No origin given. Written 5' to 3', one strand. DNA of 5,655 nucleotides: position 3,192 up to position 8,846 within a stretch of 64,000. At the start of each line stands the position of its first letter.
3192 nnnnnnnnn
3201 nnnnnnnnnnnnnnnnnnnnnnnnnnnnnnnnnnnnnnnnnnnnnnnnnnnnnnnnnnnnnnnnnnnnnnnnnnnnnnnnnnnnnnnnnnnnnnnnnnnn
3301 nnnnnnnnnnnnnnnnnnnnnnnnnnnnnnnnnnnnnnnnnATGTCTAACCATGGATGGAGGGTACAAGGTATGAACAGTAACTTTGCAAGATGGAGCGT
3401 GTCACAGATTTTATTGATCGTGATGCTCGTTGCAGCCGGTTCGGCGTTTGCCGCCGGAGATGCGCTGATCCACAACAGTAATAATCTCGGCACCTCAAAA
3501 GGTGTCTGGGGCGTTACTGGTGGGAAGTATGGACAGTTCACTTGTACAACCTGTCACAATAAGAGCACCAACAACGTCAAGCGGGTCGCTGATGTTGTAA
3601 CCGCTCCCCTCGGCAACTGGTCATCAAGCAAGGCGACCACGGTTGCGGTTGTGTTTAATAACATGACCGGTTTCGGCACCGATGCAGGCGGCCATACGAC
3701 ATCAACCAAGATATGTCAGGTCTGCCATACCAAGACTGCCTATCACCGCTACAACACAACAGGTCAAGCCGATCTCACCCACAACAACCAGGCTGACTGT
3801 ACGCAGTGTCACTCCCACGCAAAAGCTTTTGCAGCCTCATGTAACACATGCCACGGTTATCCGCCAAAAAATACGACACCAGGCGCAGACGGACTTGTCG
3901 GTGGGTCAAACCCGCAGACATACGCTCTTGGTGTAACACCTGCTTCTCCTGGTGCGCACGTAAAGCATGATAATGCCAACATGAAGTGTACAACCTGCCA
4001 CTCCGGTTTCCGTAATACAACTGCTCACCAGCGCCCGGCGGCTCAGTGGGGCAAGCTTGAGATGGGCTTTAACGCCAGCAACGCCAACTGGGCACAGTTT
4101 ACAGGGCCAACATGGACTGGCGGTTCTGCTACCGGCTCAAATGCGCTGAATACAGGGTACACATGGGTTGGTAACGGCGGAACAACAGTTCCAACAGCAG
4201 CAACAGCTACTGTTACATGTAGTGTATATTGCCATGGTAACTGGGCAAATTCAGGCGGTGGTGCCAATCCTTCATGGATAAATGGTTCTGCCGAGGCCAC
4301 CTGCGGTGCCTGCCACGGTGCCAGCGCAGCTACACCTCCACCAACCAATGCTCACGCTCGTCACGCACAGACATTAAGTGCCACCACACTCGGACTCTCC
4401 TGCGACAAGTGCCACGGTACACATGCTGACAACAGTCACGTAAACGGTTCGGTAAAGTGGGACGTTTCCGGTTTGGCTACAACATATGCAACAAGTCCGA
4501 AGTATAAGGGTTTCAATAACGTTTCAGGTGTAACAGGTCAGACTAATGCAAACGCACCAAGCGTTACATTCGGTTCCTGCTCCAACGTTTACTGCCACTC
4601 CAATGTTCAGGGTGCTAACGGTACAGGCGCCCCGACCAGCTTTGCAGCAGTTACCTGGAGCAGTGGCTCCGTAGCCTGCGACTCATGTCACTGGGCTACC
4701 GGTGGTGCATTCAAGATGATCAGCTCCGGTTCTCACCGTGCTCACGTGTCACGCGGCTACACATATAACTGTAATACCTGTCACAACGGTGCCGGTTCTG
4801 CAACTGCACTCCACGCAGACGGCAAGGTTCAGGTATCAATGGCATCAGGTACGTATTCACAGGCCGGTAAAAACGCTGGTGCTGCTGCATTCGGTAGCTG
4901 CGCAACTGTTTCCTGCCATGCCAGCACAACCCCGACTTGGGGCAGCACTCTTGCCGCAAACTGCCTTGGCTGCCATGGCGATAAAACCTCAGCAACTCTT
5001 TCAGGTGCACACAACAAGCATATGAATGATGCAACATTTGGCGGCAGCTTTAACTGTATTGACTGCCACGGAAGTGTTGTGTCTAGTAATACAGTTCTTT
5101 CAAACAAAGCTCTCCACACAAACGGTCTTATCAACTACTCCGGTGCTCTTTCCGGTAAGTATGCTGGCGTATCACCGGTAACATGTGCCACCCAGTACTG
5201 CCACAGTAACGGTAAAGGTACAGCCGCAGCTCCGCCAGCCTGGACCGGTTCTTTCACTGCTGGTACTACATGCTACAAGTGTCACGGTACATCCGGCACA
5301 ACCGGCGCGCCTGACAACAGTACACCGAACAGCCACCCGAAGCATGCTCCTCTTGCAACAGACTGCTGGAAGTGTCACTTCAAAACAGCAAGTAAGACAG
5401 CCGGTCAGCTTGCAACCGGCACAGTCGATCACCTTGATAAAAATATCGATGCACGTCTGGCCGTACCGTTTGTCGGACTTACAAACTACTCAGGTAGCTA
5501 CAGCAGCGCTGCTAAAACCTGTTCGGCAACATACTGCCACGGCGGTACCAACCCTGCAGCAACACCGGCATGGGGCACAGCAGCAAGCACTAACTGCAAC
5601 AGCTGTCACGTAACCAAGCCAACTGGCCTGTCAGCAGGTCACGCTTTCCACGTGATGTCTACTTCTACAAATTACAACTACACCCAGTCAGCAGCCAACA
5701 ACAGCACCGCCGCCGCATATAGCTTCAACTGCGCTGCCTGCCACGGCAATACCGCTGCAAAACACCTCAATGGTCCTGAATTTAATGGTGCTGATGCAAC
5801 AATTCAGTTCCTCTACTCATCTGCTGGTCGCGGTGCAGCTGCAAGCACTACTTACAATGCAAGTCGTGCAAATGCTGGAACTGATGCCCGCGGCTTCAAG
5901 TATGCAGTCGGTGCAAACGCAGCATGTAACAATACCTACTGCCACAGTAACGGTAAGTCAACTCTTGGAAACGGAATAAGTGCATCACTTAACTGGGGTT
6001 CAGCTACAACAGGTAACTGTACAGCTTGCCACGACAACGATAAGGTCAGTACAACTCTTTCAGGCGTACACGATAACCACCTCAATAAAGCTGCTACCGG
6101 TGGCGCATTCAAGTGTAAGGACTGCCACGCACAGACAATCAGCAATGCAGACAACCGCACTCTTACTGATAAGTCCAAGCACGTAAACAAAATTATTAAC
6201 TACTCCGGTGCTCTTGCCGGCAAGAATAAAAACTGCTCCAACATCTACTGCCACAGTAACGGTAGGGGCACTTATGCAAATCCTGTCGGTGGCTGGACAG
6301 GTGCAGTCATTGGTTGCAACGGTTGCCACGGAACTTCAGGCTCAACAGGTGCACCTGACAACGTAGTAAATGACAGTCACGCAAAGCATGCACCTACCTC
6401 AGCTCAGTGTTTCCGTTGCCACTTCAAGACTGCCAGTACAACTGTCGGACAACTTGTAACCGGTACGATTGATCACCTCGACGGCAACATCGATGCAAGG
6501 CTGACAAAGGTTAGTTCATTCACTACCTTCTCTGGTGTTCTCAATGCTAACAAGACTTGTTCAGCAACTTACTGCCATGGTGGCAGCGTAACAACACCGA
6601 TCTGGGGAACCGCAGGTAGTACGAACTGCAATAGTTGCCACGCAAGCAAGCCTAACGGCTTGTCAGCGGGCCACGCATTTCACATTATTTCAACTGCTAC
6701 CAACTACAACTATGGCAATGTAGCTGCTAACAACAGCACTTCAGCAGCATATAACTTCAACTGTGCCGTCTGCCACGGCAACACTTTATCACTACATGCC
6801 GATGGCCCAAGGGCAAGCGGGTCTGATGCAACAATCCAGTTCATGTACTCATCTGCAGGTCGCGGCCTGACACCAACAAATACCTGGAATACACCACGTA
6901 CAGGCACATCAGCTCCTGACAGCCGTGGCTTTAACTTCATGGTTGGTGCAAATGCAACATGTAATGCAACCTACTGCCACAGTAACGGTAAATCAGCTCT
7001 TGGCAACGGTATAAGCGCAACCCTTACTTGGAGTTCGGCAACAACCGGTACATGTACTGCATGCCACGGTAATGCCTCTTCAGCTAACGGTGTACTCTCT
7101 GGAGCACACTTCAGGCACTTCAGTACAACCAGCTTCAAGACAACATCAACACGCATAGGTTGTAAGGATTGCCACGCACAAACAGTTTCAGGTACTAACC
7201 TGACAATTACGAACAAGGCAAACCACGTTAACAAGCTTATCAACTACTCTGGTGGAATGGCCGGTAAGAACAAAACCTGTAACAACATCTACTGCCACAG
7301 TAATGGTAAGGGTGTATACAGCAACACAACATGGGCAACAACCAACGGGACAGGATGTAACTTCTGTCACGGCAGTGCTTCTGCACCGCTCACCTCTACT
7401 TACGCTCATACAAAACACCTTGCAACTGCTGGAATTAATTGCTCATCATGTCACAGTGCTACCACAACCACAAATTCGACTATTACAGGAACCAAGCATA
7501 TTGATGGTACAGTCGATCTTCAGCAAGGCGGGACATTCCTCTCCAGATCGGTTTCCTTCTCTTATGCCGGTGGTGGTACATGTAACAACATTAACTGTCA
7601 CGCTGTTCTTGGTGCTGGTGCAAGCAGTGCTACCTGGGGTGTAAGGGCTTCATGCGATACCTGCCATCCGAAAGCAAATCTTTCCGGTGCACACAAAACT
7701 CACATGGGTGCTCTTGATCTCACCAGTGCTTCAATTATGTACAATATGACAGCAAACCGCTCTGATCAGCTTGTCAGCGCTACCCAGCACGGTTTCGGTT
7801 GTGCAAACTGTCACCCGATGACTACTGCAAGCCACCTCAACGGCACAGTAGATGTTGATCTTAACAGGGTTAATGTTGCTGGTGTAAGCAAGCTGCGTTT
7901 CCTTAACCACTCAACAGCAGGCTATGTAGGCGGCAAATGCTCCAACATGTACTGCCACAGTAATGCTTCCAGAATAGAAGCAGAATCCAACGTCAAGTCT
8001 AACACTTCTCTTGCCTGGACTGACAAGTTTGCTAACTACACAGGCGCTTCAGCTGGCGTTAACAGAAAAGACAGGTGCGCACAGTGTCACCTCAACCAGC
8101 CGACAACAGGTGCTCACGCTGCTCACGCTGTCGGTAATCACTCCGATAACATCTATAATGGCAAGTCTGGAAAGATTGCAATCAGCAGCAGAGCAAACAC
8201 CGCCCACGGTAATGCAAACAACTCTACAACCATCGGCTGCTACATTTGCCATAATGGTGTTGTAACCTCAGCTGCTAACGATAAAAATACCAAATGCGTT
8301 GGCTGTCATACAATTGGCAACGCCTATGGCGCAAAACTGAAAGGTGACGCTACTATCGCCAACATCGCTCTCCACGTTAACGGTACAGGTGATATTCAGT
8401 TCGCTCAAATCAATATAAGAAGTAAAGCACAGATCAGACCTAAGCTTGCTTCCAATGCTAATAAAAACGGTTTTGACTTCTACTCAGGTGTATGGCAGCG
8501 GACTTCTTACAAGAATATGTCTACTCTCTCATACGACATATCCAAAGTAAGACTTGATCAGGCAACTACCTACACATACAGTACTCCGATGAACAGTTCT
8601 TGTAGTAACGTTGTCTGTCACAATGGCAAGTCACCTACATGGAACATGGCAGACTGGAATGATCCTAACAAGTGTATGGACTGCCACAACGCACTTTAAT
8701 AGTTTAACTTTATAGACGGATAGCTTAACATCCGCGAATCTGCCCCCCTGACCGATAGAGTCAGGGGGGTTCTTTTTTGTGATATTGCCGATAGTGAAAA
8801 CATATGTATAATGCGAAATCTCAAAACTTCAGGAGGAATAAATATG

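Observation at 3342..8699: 1785-aa secreted cytochrome with 44 putative haem sites built from about 13 CX4CH-CXXCH-CXXCH triads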

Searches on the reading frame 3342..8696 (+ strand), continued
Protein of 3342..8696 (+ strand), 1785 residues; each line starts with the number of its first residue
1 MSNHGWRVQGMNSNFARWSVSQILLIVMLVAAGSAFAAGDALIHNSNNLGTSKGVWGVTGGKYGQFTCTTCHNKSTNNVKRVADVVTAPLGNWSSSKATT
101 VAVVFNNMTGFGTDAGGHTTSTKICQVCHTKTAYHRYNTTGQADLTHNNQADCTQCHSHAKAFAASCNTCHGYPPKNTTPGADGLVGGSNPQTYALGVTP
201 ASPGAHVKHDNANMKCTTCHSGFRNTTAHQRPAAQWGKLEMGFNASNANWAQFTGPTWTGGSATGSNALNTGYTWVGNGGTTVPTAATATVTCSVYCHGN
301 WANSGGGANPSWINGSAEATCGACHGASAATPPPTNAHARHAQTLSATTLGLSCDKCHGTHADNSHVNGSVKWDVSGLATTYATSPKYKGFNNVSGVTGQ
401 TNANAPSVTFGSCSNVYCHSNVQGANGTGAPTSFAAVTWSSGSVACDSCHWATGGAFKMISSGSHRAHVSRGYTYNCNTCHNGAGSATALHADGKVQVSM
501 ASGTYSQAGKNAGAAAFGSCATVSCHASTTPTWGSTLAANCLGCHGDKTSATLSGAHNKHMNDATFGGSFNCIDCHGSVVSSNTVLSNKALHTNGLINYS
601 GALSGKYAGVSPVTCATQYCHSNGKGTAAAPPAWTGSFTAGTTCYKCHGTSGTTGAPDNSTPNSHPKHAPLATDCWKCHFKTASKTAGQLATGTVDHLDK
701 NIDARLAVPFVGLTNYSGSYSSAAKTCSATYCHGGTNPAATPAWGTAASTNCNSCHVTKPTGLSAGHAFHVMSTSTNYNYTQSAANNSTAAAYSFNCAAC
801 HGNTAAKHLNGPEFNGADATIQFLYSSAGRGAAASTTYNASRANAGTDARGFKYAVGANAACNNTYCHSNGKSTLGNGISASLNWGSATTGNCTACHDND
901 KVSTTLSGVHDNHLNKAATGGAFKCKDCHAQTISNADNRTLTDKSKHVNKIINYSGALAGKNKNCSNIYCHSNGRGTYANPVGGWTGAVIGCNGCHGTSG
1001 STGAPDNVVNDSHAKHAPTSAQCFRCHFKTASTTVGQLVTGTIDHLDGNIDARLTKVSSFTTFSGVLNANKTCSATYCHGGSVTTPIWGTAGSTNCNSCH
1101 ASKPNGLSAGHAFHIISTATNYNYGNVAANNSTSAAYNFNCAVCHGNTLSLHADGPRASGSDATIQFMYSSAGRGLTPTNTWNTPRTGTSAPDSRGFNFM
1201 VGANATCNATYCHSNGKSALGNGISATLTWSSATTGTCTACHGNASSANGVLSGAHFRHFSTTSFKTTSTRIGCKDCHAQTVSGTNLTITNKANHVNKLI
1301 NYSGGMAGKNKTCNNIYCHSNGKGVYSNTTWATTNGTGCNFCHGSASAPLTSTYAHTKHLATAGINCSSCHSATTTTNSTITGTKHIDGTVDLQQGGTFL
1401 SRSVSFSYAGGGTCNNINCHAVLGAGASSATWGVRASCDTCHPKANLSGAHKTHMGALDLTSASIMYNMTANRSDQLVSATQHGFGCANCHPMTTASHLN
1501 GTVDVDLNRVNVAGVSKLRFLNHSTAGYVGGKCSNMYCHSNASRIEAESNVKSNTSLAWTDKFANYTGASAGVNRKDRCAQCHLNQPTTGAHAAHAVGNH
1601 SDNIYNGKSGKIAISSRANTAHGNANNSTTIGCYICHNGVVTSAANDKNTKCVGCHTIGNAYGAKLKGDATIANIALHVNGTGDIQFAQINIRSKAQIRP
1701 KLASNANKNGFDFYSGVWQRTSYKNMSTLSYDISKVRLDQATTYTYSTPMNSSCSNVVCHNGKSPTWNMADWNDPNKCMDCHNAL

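Call 74: find_encoding_contigs(protein=P0037, flank=8000, max_places=1)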
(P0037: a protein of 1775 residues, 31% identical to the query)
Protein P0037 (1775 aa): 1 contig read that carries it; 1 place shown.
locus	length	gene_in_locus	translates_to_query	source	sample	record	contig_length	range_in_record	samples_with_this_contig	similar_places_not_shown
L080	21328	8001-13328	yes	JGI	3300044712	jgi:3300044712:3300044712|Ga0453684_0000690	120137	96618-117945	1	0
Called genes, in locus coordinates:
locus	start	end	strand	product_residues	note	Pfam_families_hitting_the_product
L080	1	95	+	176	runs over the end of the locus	PF02572:CobA_CobO_BtuR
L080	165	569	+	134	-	PF02310:B12-binding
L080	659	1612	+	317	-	PF03308:MeaB, PF02492:cobW (weak)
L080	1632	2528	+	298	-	PF03734:YkuD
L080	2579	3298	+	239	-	PF10411:DsbC_N, PF13098:Thioredoxin_2, PF13462:Thioredoxin_4 (faint), PF01323:DSBA (weak)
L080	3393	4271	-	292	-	PF13690:CheX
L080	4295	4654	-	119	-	PF00072:Response_reg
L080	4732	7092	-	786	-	PF19077:Big_13 (faint), PF13750:Big_3_3 (faint), PF17957:Big_7 (faint), PF02494:HYR (faint), PF26404:DUF8102 (faint)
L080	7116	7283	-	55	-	-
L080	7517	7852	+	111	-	-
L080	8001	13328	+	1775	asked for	PF14522:Cytochrome_C7 (faint), PF22113:Mtrc-MtrF_II-IV_dom (faint), PF14537:Cytochrom_c3_2 (faint), PF09698:GSu_C4xC__C2xCH (weak)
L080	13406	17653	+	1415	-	PF14522:Cytochrome_C7 (faint), PF14537:Cytochrom_c3_2 (faint), PF22113:Mtrc-MtrF_II-IV_dom (faint), PF09698:GSu_C4xC__C2xCH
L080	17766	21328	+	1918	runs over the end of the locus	?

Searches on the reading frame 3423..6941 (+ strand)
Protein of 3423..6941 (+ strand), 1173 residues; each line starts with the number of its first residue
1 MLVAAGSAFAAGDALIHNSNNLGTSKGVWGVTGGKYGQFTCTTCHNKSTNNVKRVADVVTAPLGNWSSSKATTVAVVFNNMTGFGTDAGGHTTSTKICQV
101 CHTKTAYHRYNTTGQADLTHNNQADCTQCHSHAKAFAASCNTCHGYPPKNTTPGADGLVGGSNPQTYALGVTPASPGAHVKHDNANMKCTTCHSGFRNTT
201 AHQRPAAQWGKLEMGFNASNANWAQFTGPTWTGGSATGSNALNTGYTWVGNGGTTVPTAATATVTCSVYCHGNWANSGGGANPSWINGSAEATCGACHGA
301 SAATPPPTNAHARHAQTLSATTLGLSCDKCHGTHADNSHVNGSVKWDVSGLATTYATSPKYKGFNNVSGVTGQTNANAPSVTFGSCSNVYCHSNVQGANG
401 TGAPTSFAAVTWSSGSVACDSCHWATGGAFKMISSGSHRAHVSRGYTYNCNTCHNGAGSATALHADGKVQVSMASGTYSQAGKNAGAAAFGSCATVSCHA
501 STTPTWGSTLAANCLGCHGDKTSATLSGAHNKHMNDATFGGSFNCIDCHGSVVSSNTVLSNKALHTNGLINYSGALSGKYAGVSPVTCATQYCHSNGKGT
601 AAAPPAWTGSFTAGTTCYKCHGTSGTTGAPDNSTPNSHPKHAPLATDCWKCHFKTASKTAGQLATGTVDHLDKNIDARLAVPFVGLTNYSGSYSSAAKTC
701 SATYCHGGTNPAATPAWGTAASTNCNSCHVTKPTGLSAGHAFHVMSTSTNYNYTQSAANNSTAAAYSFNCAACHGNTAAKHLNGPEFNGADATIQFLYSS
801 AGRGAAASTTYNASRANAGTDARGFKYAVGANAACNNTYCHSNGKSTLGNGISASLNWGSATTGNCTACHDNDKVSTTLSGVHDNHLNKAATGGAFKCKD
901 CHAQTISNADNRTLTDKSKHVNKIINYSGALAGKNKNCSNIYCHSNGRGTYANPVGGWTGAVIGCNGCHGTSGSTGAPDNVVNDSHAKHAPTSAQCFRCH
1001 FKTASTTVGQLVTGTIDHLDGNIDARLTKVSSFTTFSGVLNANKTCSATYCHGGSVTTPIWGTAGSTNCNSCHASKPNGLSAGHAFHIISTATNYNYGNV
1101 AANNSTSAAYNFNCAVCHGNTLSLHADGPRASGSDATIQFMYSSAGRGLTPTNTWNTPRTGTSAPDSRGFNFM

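Call 65: predict_structure(alignment_id=A2)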
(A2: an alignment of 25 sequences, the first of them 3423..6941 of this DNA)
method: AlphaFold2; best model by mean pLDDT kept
length: 1173 residues; sequences in the alignment: 25
mean_pLDDT: 38.6   pTM: 0.23
mean pLDDT of the five models: 38.6, 37.8, 36.9, 34.6, 29.6
residues with pLDDT >= 90: 0; 70-90: 3; 50-70: 202; < 50: 968
segments of 3 or more residues with pLDDT < 50: 1-27, 47-54, 65-70, 78-87, 89-105, 118-187, 189-299, 301-303, 305-347, 349-511, 567-643, 668-677, 679-858, 922-989, 1014-1173
pLDDT, mean of each block of 10 residues (from residue 1): 28 35 44 53 48 49 49 51 42 47 50 49 40 40 33 33 31 38 44 36 43 43 41 31 37 32 30 28 31 40 46 45 45 42 45 38 26 26 24 28 30 32 31 35 41 38 39 41 39 37 35 55 56 59 63 68 50 35 35 28 32 34 33 34 54 62 53 45 38 40 36 38 36 33 31 28 26 31 32 26 31 30 31 28 32 40 56 57 59 56 62 61 37 26 26 28 36 30 40 58 56 42 34 30 30 27 27 30 29 27 24 30 33 29 29 34 34 27
secondary structure, 60 per line:
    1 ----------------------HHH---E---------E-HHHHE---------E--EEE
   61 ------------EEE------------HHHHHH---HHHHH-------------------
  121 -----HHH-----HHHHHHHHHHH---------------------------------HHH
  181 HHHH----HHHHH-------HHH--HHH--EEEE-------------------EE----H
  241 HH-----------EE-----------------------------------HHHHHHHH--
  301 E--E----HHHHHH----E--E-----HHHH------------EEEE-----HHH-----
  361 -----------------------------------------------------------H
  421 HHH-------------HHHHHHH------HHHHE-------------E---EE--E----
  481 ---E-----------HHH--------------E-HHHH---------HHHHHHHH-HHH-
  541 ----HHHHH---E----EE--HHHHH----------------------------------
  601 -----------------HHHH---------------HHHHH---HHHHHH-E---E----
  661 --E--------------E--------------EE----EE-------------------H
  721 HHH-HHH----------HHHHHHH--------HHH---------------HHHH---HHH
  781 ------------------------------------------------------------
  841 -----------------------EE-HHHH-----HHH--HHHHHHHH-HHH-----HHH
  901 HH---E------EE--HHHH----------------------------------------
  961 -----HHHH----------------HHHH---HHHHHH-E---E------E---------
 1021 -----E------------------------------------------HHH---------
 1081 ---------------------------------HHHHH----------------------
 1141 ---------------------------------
elements in order (helices of 4 or more, strands of 3 or more residues): H41-44 E58-60 E73-75 H88-93 H97-101 H134-144 H178-184 H189-193 E211-214 H291-298 H309-314 H328-331 E344-347 H420-423 H437-443 H450-453 H515-518 H528-535 H545-549 H562-566 H618-621 H637-641 H645-650 H720-723 H738-744 H771-774 H867-870 H881-888 H898-902 H917-920 H966-969 H986-989 H993-998 H1114-1118

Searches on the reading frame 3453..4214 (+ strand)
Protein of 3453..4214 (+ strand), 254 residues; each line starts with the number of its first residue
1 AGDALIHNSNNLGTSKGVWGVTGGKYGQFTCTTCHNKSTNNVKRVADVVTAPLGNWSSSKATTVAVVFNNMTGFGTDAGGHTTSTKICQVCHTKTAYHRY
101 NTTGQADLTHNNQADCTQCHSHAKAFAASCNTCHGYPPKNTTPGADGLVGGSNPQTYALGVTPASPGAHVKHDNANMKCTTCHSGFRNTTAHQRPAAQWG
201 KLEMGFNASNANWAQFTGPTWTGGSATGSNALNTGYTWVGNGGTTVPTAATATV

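Call 43: search_protein_families(library=pfam, proteins=[window:3453-4214:+], max_evalue=0.1)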
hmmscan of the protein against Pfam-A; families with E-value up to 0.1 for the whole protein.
window:3453-4214:+ (254 aa): 7 families
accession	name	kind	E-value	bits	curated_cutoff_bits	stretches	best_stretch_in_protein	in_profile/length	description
PF14522.11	Cytochrome_C7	-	1e-10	41.7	24.8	2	81-134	8-66/67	Cytochrome c7 and related cytochrome c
PF14537.11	Cytochrom_c3_2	-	1.1e-08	35.9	25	1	82-134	23-78/79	Cytochrome c3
PF00684.25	DnaJ_CXXCXGXG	-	0.0004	21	32.7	1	82-135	12-63/65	DnaJ central domain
PF22113.1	Mtrc-MtrF_II-IV_dom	-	0.00041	20.3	30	1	20-135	73-164/176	Outer membrane cytochrome MtrC/MtrF-like, domains II/IV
PF09699.15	Paired_CXXCH_1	-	0.003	17.6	20.6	0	30-43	8-21/41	Doubled CXXCH motif (Paired_CXXCH_1)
PF22678.1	Cytochrom_c_NrfB-like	-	0.037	14.9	27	0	130-184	1-41/89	Cytochrome c-type protein NrfB-like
PF03503.18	Chlam_OMP3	-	0.042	14.6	25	1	115-139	25-49/54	Chlamydia cysteine-rich outer membrane protein 3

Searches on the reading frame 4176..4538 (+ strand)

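Call 43: search_protein_families(library=pfam, proteins=[window:4176-4538:+], max_evalue=0.1)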
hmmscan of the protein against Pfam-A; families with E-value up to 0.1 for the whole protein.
window:4176-4538:+ (121 aa): 4 families
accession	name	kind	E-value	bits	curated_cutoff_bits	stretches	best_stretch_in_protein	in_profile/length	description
PF09698.15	GSu_C4xC__C2xCH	-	8.7e-05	23.6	21.7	1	14-47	1-36/36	Geobacter CxxxxCH...CXXCH motif (GSu_C4xC__C2xCH)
PF14537.11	Cytochrom_c3_2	-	0.00074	20.4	25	1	18-87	11-71/79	Cytochrome c3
PF14522.11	Cytochrome_C7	-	0.00074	19.7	24.8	1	13-80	14-66/67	Cytochrome c7 and related cytochrome c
PF13442.11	Cytochrome_CBB3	-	0.033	15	27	0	40-62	11-33/68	Cytochrome C oxidase, cbb3-type, subunit III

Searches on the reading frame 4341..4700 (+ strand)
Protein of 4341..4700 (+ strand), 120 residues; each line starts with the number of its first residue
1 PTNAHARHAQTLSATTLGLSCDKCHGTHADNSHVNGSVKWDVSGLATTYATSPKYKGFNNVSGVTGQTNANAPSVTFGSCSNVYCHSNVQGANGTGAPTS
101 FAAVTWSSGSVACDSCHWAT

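Call 69: search_protein_families(library=pfam, proteins=[window:4341-4700:+], max_evalue=0.01)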
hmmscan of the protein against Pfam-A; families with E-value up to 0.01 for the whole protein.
window:4341-4700:+ (120 aa): 2 families
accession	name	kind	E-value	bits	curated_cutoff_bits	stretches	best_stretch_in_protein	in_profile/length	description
PF09698.15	GSu_C4xC__C2xCH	-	1.4e-08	35.7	21.7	1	79-117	1-36/36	Geobacter CxxxxCH...CXXCH motif (GSu_C4xC__C2xCH)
PF14537.11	Cytochrom_c3_2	-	0.00052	20.9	25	0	71-117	20-64/79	Cytochrome c3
